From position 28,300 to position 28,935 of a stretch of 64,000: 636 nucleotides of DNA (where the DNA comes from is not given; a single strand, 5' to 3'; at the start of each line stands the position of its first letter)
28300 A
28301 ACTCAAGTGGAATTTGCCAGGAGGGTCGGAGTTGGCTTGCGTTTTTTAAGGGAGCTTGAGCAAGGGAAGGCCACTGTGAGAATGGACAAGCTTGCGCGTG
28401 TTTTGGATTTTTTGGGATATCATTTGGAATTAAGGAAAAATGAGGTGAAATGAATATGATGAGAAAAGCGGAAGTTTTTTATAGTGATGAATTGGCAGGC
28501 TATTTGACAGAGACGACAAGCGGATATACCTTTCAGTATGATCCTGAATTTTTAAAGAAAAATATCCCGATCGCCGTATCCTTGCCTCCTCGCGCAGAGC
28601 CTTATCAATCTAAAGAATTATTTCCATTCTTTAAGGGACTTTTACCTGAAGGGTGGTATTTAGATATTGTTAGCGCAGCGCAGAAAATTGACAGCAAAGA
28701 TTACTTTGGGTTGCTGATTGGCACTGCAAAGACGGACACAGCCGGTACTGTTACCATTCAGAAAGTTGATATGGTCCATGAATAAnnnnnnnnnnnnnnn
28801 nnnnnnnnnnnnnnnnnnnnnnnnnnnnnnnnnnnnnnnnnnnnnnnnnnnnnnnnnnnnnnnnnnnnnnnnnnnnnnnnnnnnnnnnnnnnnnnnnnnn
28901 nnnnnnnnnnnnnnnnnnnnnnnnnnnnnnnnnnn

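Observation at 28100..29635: HipB-HipS-HipT-like tripartite toxin-antitoxin module embedded in the glycan locus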

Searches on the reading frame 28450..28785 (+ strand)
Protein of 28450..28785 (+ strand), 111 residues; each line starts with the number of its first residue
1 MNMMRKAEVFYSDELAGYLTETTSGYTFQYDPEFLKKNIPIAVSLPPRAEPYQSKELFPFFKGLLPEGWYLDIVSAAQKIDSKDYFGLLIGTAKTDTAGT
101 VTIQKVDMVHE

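Call 3: search_protein_families(library=pfam, proteins=[window:28450-28785:+], max_evalue=0.01)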
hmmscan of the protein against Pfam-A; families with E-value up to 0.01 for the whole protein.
window:28450-28785:+ (111 aa): 1 family
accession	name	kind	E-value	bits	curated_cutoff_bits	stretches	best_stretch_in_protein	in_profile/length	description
PF13657.11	Couple_hipA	-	2.8e-24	85.9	22.5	1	8-103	2-98/99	HipA N-terminal domain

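Call 4: search_protein_families(library=ncbifam, proteins=[window:28450-28785:+], max_evalue=0.01)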
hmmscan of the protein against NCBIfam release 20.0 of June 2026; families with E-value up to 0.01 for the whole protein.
window:28450-28785:+ (111 aa): 1 family
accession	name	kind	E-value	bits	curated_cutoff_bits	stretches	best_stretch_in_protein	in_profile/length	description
TIGR03071.1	couple_hipA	domain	8.9e-24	83.5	27.8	1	7-103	2-100/101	HipA N-terminal domain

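Call 6: search_solved_structures(query=window:28450-28785:+, max_evalue=1, show_alignments=3)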
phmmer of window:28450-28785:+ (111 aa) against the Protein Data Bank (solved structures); distinct sequences matched with E-value up to 1: 12.
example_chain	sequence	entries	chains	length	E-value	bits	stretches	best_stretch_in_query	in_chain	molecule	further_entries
7czo_A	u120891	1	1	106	6.2e-16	61.8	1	3-105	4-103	Uncharacterized protein HI_0666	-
7vkb_B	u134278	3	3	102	2.7e-13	53.3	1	4-106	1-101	HipA (Persistence to inhibition of murein or DNA biosynthesis) | HipS(Lp)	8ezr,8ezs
7ab3_B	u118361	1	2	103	2.2e-11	47.1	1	4-95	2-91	Couple_hipA domain-containing protein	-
7ab4_B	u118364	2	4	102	4.5e-11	46.2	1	5-95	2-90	Couple_hipA domain-containing protein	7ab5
3fbr_A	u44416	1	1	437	0.00024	24.5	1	9-104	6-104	Serine/threonine-protein kinase toxin HipA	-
3dnt_A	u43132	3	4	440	0.00024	24.5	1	9-104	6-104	Protein hipA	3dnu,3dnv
3hzi_A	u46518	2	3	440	0.00024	24.5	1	9-104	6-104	Protein hipA | Serine/threonine-protein kinase HipA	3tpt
3tpb_A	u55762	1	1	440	0.00024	24.5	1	9-104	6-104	Serine/threonine-protein kinase HipA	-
3tpd_A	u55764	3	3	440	0.00024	24.5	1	9-104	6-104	Serine/threonine-protein kinase HipA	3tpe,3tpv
2wiu_A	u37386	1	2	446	0.00025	24.5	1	9-104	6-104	PROTEIN HIPA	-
5k98_A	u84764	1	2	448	0.00027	24.4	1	10-104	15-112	Serine/threonine-protein kinase HipA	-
4yg7_D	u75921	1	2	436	0.00032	24.1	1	11-104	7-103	Serine/threonine-protein kinase HipA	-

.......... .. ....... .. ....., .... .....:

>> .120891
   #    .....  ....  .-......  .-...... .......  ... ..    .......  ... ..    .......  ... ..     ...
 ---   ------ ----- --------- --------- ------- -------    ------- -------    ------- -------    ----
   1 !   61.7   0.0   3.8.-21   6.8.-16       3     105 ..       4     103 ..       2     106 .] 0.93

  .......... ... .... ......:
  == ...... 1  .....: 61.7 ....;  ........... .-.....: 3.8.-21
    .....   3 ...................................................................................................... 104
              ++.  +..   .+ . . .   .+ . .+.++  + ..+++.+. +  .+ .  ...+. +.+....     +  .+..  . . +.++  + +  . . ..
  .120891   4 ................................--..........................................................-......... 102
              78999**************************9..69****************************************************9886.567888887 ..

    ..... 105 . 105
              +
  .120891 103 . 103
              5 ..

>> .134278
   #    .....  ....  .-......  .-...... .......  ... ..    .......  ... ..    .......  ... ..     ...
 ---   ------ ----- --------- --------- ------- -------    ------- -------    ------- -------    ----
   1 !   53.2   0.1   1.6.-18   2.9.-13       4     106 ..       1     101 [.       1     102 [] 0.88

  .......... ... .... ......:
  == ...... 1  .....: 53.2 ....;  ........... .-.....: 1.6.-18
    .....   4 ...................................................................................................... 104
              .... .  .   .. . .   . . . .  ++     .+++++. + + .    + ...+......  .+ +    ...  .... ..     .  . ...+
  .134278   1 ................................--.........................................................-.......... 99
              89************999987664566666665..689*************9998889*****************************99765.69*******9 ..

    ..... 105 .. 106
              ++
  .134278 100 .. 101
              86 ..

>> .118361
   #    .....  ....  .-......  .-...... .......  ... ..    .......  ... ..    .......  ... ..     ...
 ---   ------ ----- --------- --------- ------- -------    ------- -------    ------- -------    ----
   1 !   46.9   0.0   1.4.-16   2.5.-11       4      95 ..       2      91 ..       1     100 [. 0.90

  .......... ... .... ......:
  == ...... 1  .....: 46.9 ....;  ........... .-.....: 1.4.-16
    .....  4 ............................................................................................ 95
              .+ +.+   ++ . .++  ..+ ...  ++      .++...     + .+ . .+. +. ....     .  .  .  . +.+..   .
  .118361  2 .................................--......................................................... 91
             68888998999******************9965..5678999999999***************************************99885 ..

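Call 20: search_protein_families(library=padloc, proteins=[window:28450-28785:+], max_evalue=0.001)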
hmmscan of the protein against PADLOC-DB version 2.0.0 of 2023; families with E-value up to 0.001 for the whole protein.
window:28450-28785:+ (111 aa): 1 family
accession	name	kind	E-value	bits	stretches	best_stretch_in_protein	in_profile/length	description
PDLC04347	PDC-M03B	-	2.2e-06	25.5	1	17-62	23-69/245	-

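Call 40: find_homologous_proteins(query=window:28456-28785:+, max_evalue=0.00001)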
Query window:28456-28785:+ (109 aa): 452 proteins with E <= 0.00001 among 457 candidates; the best 120 are listed.
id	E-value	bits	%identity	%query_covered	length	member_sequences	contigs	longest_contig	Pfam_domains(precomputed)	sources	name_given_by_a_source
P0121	1.8e-66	239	100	100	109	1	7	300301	PF13657.12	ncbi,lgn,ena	-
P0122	1.1e-59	217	93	99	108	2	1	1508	PF13657.12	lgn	-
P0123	1.4e-57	210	89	100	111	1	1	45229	PF13657.12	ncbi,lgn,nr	ncbi:MAG: HipA N-terminal domain-containing protein [Candidatus Omnitrophica bacterium]|nr:HipA N-te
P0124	3.3e-57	209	87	99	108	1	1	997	PF13657.12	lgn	-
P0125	9.8e-55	201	84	99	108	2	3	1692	PF13657.12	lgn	-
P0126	9.5e-53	195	81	99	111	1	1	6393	PF13657.12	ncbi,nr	ncbi:MAG: HipA N-terminal domain-containing protein [Candidatus Omnitrophica bacterium]|nr:HipA N-te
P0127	1.3e-51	191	80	100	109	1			PF13657.12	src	-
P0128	1.7e-51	191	77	98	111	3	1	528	PF13657.12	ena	-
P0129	2.0e-51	190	78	99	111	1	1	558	PF13657.12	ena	-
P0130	3.4e-51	190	79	99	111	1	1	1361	PF13657.12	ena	-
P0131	5.2e-51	189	82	94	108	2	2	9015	PF13657.12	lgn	-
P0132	8.6e-51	188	81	95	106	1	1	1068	PF13657.12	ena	-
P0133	2.6e-50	187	82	94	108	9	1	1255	PF13657.12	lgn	-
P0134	2.8e-50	187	81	95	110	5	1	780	PF13657.12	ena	-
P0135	1.1e-49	185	75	99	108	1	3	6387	PF13657.12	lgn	-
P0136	1.1e-49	185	80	94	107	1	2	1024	PF13657.12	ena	-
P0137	1.4e-49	185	81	94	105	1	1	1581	PF13657.12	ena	-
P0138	2.1e-49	184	81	94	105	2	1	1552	PF13657.12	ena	-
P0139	2.1e-49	184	80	94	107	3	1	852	PF13657.12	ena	-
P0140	2.6e-49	184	73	100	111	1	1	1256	PF13657.12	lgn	-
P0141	3.0e-49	183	82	94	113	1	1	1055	PF13657.12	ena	-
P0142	3.9e-49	183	81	93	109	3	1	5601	PF13657.12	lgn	-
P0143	4.7e-49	183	80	94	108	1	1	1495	PF13657.12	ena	-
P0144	5.9e-49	182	79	94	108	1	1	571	PF13657.12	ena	-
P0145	7.3e-49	182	81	94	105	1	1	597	PF13657.12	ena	-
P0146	7.4e-49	182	79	94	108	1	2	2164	PF13657.12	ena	-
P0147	1.2e-48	182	77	99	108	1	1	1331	PF13657.12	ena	-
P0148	1.7e-48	181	79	94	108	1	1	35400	PF13657.12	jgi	jgi:serine/threonine-protein kinase HipA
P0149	1.9e-48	181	75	97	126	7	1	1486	PF13657.12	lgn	-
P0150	2.0e-48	181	77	94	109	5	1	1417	PF13657.12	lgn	-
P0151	3.3e-48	180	78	94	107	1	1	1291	PF13657.12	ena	-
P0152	3.7e-48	180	79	93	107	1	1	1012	PF13657.12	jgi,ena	-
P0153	4.2e-48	180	78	94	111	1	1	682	PF13657.12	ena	-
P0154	4.4e-48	180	77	94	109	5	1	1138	PF13657.12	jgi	jgi:serine/threonine-protein kinase HipA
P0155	9.7e-48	179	76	96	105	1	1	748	PF13657.12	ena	-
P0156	1.0e-47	179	78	94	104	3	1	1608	PF13657.12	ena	-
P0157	1.1e-47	178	72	100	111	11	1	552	PF13657.12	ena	-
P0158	1.3e-47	178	78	94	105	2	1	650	PF13657.12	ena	-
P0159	1.7e-47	178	77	94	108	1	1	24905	PF13657.12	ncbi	-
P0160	2.6e-47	177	77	93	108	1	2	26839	PF13657.12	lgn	-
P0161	3.6e-47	177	78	94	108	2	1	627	PF13657.12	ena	-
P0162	7.5e-47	176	73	99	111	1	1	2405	PF13657.12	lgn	-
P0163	9.0e-47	175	77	94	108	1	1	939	PF13657.12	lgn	-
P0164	1.1e-46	175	71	99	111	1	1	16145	PF13657.12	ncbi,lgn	-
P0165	1.2e-46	175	75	94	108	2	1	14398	PF13657.12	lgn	-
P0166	1.3e-46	175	72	99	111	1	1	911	PF13657.12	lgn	-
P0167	1.3e-46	175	75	94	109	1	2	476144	PF13657.12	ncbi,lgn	-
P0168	1.4e-46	175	75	94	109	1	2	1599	PF13657.12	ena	-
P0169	1.5e-46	175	72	100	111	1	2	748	PF13657.12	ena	-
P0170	1.6e-46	175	76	93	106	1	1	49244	PF13657.12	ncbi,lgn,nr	ncbi:MAG: HipA N-terminal domain-containing protein [Candidatus Omnitrophica bacterium]|nr:HipA N-te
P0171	1.6e-46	175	78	94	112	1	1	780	PF13657.12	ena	-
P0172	1.8e-46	175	76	94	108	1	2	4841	PF13657.12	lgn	-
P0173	2.2e-46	174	74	99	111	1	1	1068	PF13657.12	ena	-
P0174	2.7e-46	174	72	100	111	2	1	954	PF13657.12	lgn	-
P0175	3.3e-46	174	76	94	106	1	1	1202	PF13657.12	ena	-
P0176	3.7e-46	173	72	100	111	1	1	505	PF13657.12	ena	-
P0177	4.3e-46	173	74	94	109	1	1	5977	PF13657.12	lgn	-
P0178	4.4e-46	173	75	98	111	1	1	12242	PF13657.12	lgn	-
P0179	5.0e-46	173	77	94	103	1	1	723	PF13657.12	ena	-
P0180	5.1e-46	173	76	95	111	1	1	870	PF13657.12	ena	-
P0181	5.2e-46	173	76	94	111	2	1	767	PF13657.12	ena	-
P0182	5.4e-46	173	74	95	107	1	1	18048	PF13657.12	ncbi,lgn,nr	ncbi:MAG: HipA N-terminal domain-containing protein [Thermodesulfobacteriota bacterium]|nr:HipA N-te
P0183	7.5e-46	173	71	100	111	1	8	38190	PF13657.12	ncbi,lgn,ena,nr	ncbi:MAG: HipA N-terminal domain-containing protein [Candidatus Omnitrophica bacterium]|nr:HipA N-te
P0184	8.2e-46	172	72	98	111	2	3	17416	PF13657.12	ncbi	-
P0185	1.2e-45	172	75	94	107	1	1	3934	PF13657.12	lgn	-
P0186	1.2e-45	172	72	99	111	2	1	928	PF13657.12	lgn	-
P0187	1.3e-45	172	76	94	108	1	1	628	PF13657.12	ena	-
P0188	1.3e-45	172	69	99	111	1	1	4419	PF13657.12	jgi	-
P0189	1.3e-45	172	72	98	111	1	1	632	PF13657.12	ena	-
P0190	1.4e-45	172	72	95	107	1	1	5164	PF13657.12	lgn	-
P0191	1.5e-45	172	79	92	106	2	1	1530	PF13657.12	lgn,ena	-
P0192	1.7e-45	171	74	94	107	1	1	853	PF13657.12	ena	-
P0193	2.5e-45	171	75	93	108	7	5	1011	PF13657.12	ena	-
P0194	2.6e-45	171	71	95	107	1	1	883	PF13657.12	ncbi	-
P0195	2.8e-45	171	71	96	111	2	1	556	PF13657.12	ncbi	-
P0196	2.9e-45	171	74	93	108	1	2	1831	PF13657.12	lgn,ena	-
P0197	2.9e-45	171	73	95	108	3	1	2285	PF13657.12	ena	-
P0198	3.1e-45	171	72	99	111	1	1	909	PF13657.12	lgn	-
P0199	3.4e-45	170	71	95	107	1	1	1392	PF13657.12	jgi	jgi:serine/threonine-protein kinase HipA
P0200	3.7e-45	170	72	95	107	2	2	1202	PF13657.12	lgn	-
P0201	3.7e-45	170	73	96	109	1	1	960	PF13657.12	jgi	-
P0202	3.8e-45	170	73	95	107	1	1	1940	PF13657.12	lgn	-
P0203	4.3e-45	170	72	95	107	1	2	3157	PF13657.12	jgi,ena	jgi:serine/threonine-protein kinase HipA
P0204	4.9e-45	170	74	94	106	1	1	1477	PF13657.12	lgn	-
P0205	5.7e-45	170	76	94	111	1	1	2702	PF13657.12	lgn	-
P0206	5.9e-45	170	73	94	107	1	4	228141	PF13657.12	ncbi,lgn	-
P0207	6.0e-45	170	72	96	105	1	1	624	PF13657.12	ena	-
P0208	8.7e-45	169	74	93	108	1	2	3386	PF13657.12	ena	-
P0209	9.8e-45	169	71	95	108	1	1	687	PF13657.12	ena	-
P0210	1.0e-44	169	72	95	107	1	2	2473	PF13657.12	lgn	-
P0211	1.1e-44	169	71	98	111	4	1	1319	PF13657.12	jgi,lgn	-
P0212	1.3e-44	168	70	96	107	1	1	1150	PF13657.12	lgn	-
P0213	1.4e-44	168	72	95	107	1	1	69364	PF13657.12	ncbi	ncbi:HipA N-terminal domain-containing protein [Candidatus Omnitrophota bacterium]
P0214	1.8e-44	168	69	99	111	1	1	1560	PF13657.12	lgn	-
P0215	1.9e-44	168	71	95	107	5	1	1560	PF13657.12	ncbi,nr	ncbi:MAG: HipA N-terminal domain-containing protein [Candidatus Omnitrophota bacterium]|nr:HipA N-te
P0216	1.9e-44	168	70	95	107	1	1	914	PF13657.12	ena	-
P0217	2.1e-44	168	72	94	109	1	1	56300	PF13657.12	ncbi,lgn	-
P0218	2.1e-44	168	71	99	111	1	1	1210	PF13657.12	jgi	-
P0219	2.3e-44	168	71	95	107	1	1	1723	PF13657.12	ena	-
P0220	2.8e-44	167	73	94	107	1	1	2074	PF13657.12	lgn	-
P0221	2.9e-44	167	70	96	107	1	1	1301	PF13657.12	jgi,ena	jgi:serine/threonine-protein kinase HipA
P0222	3.1e-44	167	71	94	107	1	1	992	PF13657.12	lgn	-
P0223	3.5e-44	167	71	99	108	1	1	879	PF13657.12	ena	-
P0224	3.5e-44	167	70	100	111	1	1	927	PF13657.12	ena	-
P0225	3.6e-44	167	71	96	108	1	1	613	PF13657.12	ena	-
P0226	3.7e-44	167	69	95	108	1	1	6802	PF13657.12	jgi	jgi:serine/threonine-protein kinase HipA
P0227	3.9e-44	167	71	96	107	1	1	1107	PF13657.12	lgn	-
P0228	4.6e-44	167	72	96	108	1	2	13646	PF13657.12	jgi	-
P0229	5.3e-44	167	70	96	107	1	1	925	PF13657.12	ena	-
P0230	5.5e-44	167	70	95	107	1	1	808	PF13657.12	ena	-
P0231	6.1e-44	166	69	94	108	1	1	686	PF13657.12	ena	-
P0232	6.2e-44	166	71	100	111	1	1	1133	PF13657.12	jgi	jgi:serine/threonine-protein kinase HipA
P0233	7.5e-44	166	72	95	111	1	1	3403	PF13657.12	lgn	-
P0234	7.5e-44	166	71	94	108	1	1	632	PF13657.12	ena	-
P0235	7.6e-44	166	70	95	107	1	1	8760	PF13657.12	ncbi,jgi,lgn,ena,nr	ncbi:MAG: HipA N-terminal domain-containing protein [Candidatus Omnitrophica bacterium]|nr:HipA N-te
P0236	7.7e-44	166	70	96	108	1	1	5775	PF13657.12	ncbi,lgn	ncbi:MAG: HipA N-terminal domain-containing protein [Candidatus Omnitrophota bacterium]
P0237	8.1e-44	166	69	95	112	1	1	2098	PF13657.12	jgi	-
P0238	8.8e-44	166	68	96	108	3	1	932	PF13657.12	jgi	-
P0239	9.2e-44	166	70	94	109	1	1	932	PF13657.12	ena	-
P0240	1.0e-43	166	68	100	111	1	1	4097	PF13657.12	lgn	-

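Call 53: predict_structure(alignment_id=A2)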
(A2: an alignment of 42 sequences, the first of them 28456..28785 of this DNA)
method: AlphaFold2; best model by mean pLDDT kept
length: 109 residues; sequences in the alignment: 42
mean_pLDDT: 63.8   pTM: 0.59
mean pLDDT of the five models: 63.8, 56.9, 51.1, 45.3, 44.7
residues with pLDDT >= 90: 2; 70-90: 49; 50-70: 26; < 50: 32
segments of 3 or more residues with pLDDT < 50: 69-96, 107-109
pLDDT, mean of each block of 10 residues (from residue 1): 75 83 82 83 81 69 52 36 37 48 53
secondary structure, 60 per line:
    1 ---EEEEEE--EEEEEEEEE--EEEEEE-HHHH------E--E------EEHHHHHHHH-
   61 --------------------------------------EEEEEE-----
elements in order: E4-9 E12-20 E23-28 H30-33 H52-59 E99-104

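Call 56: fold_search(model_id=the predicted structure, library=pdb)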
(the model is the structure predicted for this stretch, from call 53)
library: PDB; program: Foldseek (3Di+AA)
matches with E <= 10: 178; with E <= 0.001: 5
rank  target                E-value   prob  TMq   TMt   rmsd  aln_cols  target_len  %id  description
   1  7ab3_B                6.1e-05  1.00  0.49  0.53   8.2       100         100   32  Crystal structure of the Escherichia coli toxin-antitoxin system HipBST (HipT S57A) (released 2022-01-12)
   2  8ezr_A                7.0e-05  1.00  0.56  0.60   8.1       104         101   38  Crystal structure of the HipS(Lp)-HipT(Lp) complex from Legionella pneumophila, native protein (released 2023-09-27)
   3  7vkb_B                7.9e-05  1.00  0.56  0.59   8.0       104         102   38  Crystal structure of the a bacterial kinase complex (released 2022-06-29)
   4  7ab3_E                3.5e-04  1.00  0.52  0.56   8.1       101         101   33  Crystal structure of the Escherichia coli toxin-antitoxin system HipBST (HipT S57A) (released 2022-01-12)
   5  7czo                  4.0e-04  1.00  0.52  0.53   7.7       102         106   31  N-terminal domain of HipA toxin (released 2021-09-29)
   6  3hzi_A                1.1e-03  1.00  0.49  0.14   2.8        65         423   32  Structure of mdt protein (released 2009-07-28)
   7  3dnv_A                2.4e-03  1.00  0.48  0.14   2.9        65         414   32  MDT Protein (released 2009-01-27)
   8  3tpt_A                3.7e-03  1.00  0.48  0.14   2.8        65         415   32  Structure of HipA(D309Q) bound to ADP (released 2012-10-03)
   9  2wiu_C                3.9e-03  1.00  0.48  0.14   2.8        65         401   32  Mercury-modified bacterial persistence regulator hipBA (released 2009-07-28)
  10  2wiu_A                4.7e-03  1.00  0.48  0.13   2.9        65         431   32  Mercury-modified bacterial persistence regulator hipBA (released 2009-07-28)
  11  3fbr_A                5.7e-03  1.00  0.48  0.13   2.8        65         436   32  structure of HipA-amppnp-peptide (released 2009-02-10)
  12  3tpe                  6.9e-03  1.00  0.48  0.14   2.5        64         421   33  The phipa p3121 structure (released 2012-10-03)
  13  3dnu                  8.8e-03  1.00  0.49  0.14   2.8        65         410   32  structure of MDT protein (released 2009-01-27)
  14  4lqz                  1.7e+00  0.23  0.22  0.18   1.5        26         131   12  Crystal structure of a DUF4909 family protein (SAV1798) from Staphylococcus aureus subsp. aureus Mu50 at 1.92 A resoluti (released 2013-08-07)
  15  3f5r                  2.0e+00  0.14  0.20  0.19   3.6        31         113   13  The crystal structure of a subunit of the heterodimeric FACT complex (Spt16p-Pob3p). (released 2008-11-18)
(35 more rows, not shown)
